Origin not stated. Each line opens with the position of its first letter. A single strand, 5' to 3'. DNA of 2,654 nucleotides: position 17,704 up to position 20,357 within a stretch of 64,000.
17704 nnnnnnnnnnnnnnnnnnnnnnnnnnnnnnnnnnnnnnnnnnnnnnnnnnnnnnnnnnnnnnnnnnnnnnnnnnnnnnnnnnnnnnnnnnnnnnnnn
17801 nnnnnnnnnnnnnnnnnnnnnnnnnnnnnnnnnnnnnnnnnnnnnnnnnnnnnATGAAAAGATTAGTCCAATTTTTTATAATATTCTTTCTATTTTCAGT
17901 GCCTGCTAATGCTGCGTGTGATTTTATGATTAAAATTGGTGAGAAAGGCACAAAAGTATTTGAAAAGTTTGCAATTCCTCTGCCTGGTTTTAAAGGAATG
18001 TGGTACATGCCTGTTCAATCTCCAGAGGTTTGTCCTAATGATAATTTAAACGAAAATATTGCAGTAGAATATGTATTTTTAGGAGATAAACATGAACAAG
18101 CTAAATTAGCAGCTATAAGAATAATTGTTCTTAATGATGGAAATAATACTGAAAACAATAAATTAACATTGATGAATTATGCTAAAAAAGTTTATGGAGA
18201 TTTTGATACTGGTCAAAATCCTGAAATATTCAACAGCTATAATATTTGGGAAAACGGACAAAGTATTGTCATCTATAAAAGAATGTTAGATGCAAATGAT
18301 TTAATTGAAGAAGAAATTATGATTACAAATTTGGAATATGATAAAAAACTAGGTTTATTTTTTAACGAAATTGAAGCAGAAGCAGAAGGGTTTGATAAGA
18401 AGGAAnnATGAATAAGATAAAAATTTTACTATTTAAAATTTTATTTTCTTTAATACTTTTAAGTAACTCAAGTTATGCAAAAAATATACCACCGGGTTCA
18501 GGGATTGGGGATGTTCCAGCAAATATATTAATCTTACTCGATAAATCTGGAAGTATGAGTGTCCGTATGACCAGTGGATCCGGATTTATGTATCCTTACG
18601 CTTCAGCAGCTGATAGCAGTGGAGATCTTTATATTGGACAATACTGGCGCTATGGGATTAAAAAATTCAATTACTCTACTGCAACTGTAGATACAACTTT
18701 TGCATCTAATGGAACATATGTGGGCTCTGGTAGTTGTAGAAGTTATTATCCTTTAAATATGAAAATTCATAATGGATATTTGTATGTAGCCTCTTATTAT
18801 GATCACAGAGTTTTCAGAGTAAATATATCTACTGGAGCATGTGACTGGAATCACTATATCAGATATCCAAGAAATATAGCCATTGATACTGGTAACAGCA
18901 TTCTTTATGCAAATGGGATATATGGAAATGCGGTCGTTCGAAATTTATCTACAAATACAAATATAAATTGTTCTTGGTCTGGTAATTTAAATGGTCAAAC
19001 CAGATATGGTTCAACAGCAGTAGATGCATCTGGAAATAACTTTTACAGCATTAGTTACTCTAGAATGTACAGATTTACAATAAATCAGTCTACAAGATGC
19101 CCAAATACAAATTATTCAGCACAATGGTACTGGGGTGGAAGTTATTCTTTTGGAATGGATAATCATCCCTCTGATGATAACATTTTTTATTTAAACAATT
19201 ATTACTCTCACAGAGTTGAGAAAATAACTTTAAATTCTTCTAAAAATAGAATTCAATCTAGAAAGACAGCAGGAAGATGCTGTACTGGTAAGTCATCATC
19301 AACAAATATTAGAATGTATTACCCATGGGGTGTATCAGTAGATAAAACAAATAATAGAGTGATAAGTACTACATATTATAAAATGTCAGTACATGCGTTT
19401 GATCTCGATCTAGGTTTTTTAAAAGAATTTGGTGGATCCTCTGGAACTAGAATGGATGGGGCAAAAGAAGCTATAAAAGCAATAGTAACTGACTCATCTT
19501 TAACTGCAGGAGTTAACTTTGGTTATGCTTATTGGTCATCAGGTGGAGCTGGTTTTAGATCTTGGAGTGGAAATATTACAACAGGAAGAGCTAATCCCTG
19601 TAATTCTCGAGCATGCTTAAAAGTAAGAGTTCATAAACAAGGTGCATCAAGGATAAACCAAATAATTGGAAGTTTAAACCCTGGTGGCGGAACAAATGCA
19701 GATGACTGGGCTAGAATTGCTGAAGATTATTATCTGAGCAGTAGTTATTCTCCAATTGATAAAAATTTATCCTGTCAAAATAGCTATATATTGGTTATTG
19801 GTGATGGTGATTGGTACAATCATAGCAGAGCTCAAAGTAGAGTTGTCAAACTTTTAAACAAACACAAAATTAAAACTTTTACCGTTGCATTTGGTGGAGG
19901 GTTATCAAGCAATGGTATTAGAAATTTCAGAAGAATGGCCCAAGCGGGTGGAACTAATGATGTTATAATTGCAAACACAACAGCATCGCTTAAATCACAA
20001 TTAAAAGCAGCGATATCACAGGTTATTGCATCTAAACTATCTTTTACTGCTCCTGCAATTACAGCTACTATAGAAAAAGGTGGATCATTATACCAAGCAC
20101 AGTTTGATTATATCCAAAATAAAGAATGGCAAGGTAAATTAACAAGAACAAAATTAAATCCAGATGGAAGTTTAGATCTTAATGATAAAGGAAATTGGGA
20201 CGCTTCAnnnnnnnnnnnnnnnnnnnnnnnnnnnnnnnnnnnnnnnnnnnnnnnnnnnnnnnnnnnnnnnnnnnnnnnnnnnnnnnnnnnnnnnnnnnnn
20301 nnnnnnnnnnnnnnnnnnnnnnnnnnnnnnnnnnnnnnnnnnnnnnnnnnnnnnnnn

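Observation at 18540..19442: PilY1 vWA domain split at its MIDAS loop by a six-repeat NHL-like beta-propeller insertion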

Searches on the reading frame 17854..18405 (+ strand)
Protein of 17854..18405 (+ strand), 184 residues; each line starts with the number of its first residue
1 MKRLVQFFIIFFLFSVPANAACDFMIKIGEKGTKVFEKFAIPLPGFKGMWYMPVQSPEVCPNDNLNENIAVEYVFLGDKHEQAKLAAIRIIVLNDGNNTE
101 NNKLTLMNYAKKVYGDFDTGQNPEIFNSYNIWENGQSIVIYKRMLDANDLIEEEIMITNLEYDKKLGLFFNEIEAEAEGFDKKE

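Call 3: search_protein_families(library=pfam, proteins=[window:17854-18405:+], max_evalue=0.1)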
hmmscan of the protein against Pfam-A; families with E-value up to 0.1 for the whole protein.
window:17854-18405:+ (184 aa): 1 family
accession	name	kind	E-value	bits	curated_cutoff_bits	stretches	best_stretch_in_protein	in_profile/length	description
PF10004.14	DUF2247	-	0.018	15.2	25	1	88-153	84-149/158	Uncharacterized protein conserved in bacteria (DUF2247)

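Call 4: search_protein_families(library=ncbifam, proteins=[window:17854-18405:+], max_evalue=0.1)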
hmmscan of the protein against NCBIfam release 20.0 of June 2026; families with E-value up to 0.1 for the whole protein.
window:17854-18405:+ (184 aa): 1 family
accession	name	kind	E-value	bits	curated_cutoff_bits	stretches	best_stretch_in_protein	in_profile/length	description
NF052318.1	T9SS_sortase_N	equivalog_domain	0.036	14.2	40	0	1-52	1-52/140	type IX secretion system sortase PorU, long form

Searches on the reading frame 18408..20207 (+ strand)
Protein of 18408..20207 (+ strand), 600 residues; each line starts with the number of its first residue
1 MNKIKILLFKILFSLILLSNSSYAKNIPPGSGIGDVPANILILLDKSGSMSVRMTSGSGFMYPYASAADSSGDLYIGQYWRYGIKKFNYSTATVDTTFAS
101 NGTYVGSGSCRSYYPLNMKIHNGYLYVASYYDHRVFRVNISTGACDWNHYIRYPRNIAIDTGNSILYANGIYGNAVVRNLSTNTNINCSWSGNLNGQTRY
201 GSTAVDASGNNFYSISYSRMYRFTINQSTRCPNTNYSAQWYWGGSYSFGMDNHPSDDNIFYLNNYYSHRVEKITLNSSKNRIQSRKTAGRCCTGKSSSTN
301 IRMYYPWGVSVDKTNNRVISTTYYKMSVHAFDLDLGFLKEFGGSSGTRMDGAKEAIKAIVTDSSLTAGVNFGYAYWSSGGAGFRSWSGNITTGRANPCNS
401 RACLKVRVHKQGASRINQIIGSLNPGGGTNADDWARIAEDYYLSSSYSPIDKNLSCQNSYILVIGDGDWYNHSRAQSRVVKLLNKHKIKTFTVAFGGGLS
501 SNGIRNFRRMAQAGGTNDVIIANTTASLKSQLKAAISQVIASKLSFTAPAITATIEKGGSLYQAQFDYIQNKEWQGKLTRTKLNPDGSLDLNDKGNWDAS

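Call 6: find_homologous_proteins(query=window:18408-20207:+, max_evalue=0.001)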
Query window:18408-20207:+ (600 aa): 43 proteins with E <= 0.001 among 8000 candidates.
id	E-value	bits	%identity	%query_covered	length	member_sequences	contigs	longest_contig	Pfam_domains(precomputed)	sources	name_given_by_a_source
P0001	1.1e-248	845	64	100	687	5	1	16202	-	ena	-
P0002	1.6e-242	825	64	100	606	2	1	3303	PF01436.28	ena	-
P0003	9.8e-236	802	90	65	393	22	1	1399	-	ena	-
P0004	2.5e-170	586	56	85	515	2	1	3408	PF01436.28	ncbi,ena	-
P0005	2.3e-168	580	49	100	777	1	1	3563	-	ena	-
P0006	9.3e-167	574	64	70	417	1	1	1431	PF01436.28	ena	-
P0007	1.4e-161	557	57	79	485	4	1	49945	-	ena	-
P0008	9.3e-161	555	57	78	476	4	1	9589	PF01436.28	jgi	jgi:type IV pilus assembly protein PilY1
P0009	4.4e-135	470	65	59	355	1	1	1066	-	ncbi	ncbi:uncharacterized protein METZ01_LOCUS255118, partial [marine metagenome]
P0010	1.1e-129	452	59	59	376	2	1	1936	-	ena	-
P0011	8.6e-122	426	78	42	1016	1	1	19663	PF05567.18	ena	-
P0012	1.4e-120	422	53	68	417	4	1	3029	PF01436.28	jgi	jgi:type IV pilus assembly protein PilY1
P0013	1.9e-116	408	44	85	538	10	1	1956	-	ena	-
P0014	1.3e-113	399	54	59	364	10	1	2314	PF01436.28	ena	-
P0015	5.9e-109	384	54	59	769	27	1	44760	PF05567.18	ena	-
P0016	8.3e-109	383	56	55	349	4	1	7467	PF01436.28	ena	-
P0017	1.1e-99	353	44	76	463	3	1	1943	PF01436.28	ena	-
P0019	4.5e-91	324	63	42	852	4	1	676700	PF05567.18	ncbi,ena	-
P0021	2.2e-75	273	32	100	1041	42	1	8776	PF05567.18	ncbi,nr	ncbi:PilC/PilY family type IV pilus protein [Candidatus Pelagibacter sp.]|nr:PilC/PilY family type I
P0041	1.7e-9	55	36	14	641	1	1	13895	PF13449.13,PF22807.3,PF24684.2,PF01436.28,PF25021.2,PF06739.18,PF08450.19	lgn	-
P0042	8.4e-9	53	31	26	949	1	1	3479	PF05567.18,PF00092.35,PF13519.13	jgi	jgi:type IV pilus assembly protein PilY1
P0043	5.7e-6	43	25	49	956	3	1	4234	PF07494.18,PF06977.18,PF22807.3,PF24684.2,PF01436.28,PF22544.3,PF08450.19,PF22073.3,PF15780.12,PF20067.6,PF25021.2,PF06739.18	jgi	jgi:sugar lactone lactonase YvrE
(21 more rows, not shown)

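Call 13: search_protein_families(library=pfam, proteins=[P0042, P0002, P0021], max_evalue=10)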
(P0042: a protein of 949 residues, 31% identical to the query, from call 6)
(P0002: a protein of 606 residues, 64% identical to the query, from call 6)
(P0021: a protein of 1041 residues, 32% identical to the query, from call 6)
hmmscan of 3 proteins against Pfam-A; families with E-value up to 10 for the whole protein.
P0042 (949 aa): 3 families
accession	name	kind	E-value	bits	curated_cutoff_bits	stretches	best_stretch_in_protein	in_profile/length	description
PF05567.17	T4P_PilY1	-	5.3e-26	91.9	28.1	1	466-781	2-372/411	PilY1 beta-propeller domain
PF00092.34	VWA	-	3.7e-06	27.7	23.8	1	148-312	17-169/174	von Willebrand factor type A domain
PF13519.12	VWA_2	-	1.6e-05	26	27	1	145-243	18-106/107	von Willebrand factor type A domain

P0002 (606 aa): 2 families
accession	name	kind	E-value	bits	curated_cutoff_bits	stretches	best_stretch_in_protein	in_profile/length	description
PF01436.27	NHL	-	3.1e-08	33.7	20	1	302-329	2-28/28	NHL repeat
PF00092.34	VWA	-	0.011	16.3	23.8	1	456-500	104-146/174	von Willebrand factor type A domain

P0021 (1041 aa): 3 families
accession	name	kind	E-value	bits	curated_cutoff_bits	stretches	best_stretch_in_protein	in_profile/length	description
PF05567.17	T4P_PilY1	-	6.9e-12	45.4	28.1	1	798-957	1-153/411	PilY1 beta-propeller domain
PF00092.34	VWA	-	0.032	14.9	23.8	1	546-594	105-150/174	von Willebrand factor type A domain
PF13519.12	VWA_2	-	0.17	13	27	0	41-101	1-56/107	von Willebrand factor type A domain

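Call 19: predict_structure(alignment_id=A1)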
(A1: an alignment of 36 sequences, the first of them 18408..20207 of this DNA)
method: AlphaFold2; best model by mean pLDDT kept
length: 600 residues; sequences in the alignment: 36
mean_pLDDT: 83.6   pTM: 0.62
mean pLDDT of the five models: 83.6, 83.0, 82.2, 80.4, 78.6
residues with pLDDT >= 90: 307; 70-90: 186; 50-70: 71; < 50: 36
segments of 3 or more residues with pLDDT < 50: 17-34, 545-548, 568-571, 596-600
pLDDT, mean of each block of 10 residues (from residue 1): 67 55 33 61 92 65 92 92 89 83 88 94 95 95 91 94 92 91 94 92 94 93 96 96 86 96 95 95 95 85 94 96 91 95 77 92 87 88 76 81 90 93 87 92 88 78 88 94 93 83 89 90 83 87 54 53 50 51 60 51
secondary structure, 60 per line:
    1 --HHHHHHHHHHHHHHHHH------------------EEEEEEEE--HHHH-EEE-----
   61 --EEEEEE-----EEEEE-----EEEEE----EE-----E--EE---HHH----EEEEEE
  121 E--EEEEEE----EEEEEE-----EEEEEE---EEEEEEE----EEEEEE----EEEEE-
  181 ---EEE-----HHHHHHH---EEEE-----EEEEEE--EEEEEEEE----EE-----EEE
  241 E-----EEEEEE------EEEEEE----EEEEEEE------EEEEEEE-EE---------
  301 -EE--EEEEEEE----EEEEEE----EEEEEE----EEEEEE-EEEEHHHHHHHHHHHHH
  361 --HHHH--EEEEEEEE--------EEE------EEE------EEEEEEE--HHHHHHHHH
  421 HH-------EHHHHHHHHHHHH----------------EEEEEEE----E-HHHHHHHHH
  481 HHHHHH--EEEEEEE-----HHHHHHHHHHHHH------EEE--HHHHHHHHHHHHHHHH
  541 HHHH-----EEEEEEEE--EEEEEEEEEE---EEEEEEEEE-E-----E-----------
elements in order: H3-19 E38-45 H48-51 E53-55 E63-68 E74-78 E84-88 E115-121 E124-129 E134-139 E145-150 E154-160 E165-170 E175-179 E184-186 H192-198 E202-205 E211-216 E219-226 E238-241 E247-252 E259-264 E269-275 E282-288 E306-312 E317-322 E327-332 E337-342 E344-347 H348-360 H363-366 E369-376 E385-387 E394-396 E403-409 H412-422 H431-442 E459-465 H472-486 E489-495 H501-513 E520-522 H525-544 E550-557 E560-569 E573-581

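Call 22: fold_search(model_id=the predicted structure, library=pdb)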
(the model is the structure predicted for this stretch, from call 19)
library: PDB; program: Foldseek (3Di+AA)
matches with E <= 10: 1439; with E <= 0.001: 831
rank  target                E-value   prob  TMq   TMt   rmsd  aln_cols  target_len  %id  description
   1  1l0q_A                4.8e-12  1.00  0.34  0.50   5.4       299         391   14  Tandem YVTN beta-propeller and PKD domains from an archaeal surface layer protein (released 2002-11-06)
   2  9m58_B                4.9e-11  1.00  0.34  0.50   3.8       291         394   14  Cu/Zn-superoxide dismutase from Deinococcus radiodurans (Calcium-free) (released 2025-09-24)
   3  9m58_A                9.6e-11  1.00  0.34  0.49   4.1       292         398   14  Cu/Zn-superoxide dismutase from Deinococcus radiodurans (Calcium-free) (released 2025-09-24)
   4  9hnw_B                9.6e-11  1.00  0.33  0.32   6.0       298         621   13  USP1-UAF1 bound to Lys63-linked diubiquitin (released 2025-02-12)
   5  5c2v_B                9.6e-11  1.00  0.31  0.50  13.9       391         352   12  Kuenenia stuttgartiensis Hydrazine Synthase (released 2015-10-14)
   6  6qsd                  1.1e-10  1.00  0.34  0.76   4.7       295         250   16  Crystal structure of Pizza6S (released 2020-03-18)
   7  6y7o_A                1.9e-10  1.00  0.30  0.50   7.4       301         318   12  The complex between the eight-bladed symmetrical designer protein Tako8 and the silicotungstic acid Keggin (STA) (released 2020-12-16)
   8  8g3e_A                2.0e-10  1.00  0.35  0.62  11.9       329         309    9  Crystal structure of human WDR5 in complex with (1M)-N-[(3,5-difluoro[1,1'-biphenyl]-4-yl)methyl]-6-methyl-4-oxo-1-(py (released 2023-06-28)
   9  8q1n_B                2.1e-10  1.00  0.35  0.60   5.3       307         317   10  Cyclic peptide binder of the WBM-site of WDR5 (released 2023-09-06)
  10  8gfv_B                2.4e-10  1.00  0.33  0.54  22.1       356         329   10  CryoEM structure of beta-2-adrenergic receptor in complex with GTP-bound Gs heterotrimer (transition intermediate #1 o (released 2024-03-06)
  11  7ser_B                3.3e-10  1.00  0.30  0.54  10.2       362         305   12  PRMT5/MEP50 with compound 30 bound (released 2022-01-26)
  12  5yzv_B                3.7e-10  1.00  0.35  0.66   5.0       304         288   12  Biophysical and structural characterization of the thermostable WD40 domain of a prokaryotic protein, Thermomonospora  (released 2018-10-03)
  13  8okv_D                4.1e-10  1.00  0.30  0.51   7.4       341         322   11  lipoprotein BT2095 from Bacteroides thetaiotamicron bound to cyanocobalamin CnCbl (released 2023-09-20)
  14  8bb5_D                4.4e-10  1.00  0.35  0.62   5.2       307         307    9  Structure of human WDR5 and pVHL:ElonginC:ElonginB bound to PROTAC with Aryl linker (released 2022-11-09)
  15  8g3e_B                4.9e-10  1.00  0.35  0.62  12.1       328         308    9  Crystal structure of human WDR5 in complex with (1M)-N-[(3,5-difluoro[1,1'-biphenyl]-4-yl)methyl]-6-methyl-4-oxo-1-(py (released 2023-06-28)
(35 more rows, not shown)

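Call 37: find_related_loci(query=A4, collection=genome_contigs, flank=6000)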
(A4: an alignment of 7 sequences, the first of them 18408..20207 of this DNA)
Query A4 (600 aa) in genome_contigs; peptide patterns used: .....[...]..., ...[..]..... (x = any residue, [..] = any of these).
348 stretches matched a pattern; 205 encode a relative of the query (tblastn E <= 1e-3); the best 80 are kept; 80 distinct loci.
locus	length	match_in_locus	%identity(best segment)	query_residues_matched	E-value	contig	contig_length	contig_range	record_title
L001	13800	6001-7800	99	1-600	0e+0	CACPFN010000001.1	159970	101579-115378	MAG: uncultured Pelagibacteraceae bacterium isolate AG-918-A03 genome assembly, contig: AG-918-A03_NODE_1, whole genome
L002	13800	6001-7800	94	1-600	0e+0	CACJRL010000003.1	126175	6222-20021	uncultured Pelagibacteraceae bacterium isolate AG-915-O08 genome assembly, contig: AG-915-O08_NODE_3, whole genome shotg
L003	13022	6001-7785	66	3-599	0e+0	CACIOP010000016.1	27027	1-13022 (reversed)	uncultured Pelagibacteraceae bacterium isolate AG-913-N11 genome assembly, contig: AG-913-N11_NODE_16, whole genome shot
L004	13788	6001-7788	67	3-599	0e+0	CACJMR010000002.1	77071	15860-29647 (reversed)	uncultured Pelagibacteraceae bacterium isolate AG-447-K14 genome assembly, contig: AG-447-K14_NODE_2, whole genome shotg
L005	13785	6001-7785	66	3-599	0e+0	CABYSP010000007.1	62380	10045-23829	MAG: uncultured Pelagibacteraceae bacterium isolate AG-894-O19 genome assembly, contig: AG-894-O19_NODE_7, whole genome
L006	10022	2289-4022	67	19-599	0e+0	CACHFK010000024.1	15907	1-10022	uncultured Pelagibacteraceae bacterium isolate AG-430-A09 genome assembly, contig: AG-430-A09_NODE_24, whole genome shot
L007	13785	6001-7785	67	3-599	0e+0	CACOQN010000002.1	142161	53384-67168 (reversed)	MAG: uncultured Pelagibacteraceae bacterium isolate AH-324-J07 genome assembly, contig: AH-324-J07_NODE_2, whole genome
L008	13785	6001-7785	65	3-599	0e+0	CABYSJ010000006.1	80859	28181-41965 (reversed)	MAG: uncultured Pelagibacteraceae bacterium isolate AG-894-O09 genome assembly, contig: AG-894-O09_NODE_6, whole genome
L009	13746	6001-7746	65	17-600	0e+0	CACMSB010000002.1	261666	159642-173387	MAG: uncultured Pelagibacteraceae bacterium isolate AG-892-B11 genome assembly, contig: AG-892-B11_NODE_2, whole genome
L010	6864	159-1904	65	17-600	0e+0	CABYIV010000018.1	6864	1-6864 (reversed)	MAG: uncultured Pelagibacteraceae bacterium isolate AG-894-F03 genome assembly, contig: AG-894-F03_NODE_18, whole genome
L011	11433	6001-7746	65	17-600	0e+0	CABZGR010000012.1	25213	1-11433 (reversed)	MAG: uncultured Pelagibacteraceae bacterium isolate AG-895-N09 genome assembly, contig: AG-895-N09_NODE_12, whole genome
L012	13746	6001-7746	65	17-600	0e+0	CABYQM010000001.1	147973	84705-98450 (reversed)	MAG: uncultured Pelagibacteraceae bacterium isolate AG-894-M18 genome assembly, contig: AG-894-M18_NODE_1, whole genome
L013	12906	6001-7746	64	17-600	0e+0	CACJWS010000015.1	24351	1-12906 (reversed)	uncultured Pelagibacteraceae bacterium isolate AG-916-E19 genome assembly, contig: AG-916-E19_NODE_15, whole genome shot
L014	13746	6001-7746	65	17-600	0e+0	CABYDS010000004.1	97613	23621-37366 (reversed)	MAG: uncultured Pelagibacteraceae bacterium isolate AG-894-A03 genome assembly, contig: AG-894-A03_NODE_4, whole genome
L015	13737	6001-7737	64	20-600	0e+0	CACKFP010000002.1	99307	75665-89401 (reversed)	uncultured Pelagibacteraceae bacterium isolate AG-453-K23 genome assembly, contig: AG-453-K23_NODE_2, whole genome shotg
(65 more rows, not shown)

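Call 82: find_encoding_contigs(protein=P0019, flank=4000, max_places=2)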
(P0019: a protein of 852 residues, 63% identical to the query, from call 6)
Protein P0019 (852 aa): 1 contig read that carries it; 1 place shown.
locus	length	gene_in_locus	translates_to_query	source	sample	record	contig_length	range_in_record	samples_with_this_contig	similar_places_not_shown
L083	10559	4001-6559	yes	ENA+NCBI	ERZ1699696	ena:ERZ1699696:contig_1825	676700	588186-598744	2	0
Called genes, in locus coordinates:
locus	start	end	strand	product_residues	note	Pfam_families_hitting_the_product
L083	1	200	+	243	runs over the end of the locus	PF07963:N_methyl (weak)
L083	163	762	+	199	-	-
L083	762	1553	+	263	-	-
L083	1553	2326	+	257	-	-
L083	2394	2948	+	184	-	-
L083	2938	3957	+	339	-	-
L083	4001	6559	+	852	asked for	PF05567:T4P_PilY1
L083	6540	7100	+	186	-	-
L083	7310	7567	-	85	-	PF07228:SpoIIE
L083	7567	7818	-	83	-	PF07228:SpoIIE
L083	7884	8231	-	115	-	-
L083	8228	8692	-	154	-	PF05226:CHASE2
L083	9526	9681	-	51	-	-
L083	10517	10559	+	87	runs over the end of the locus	-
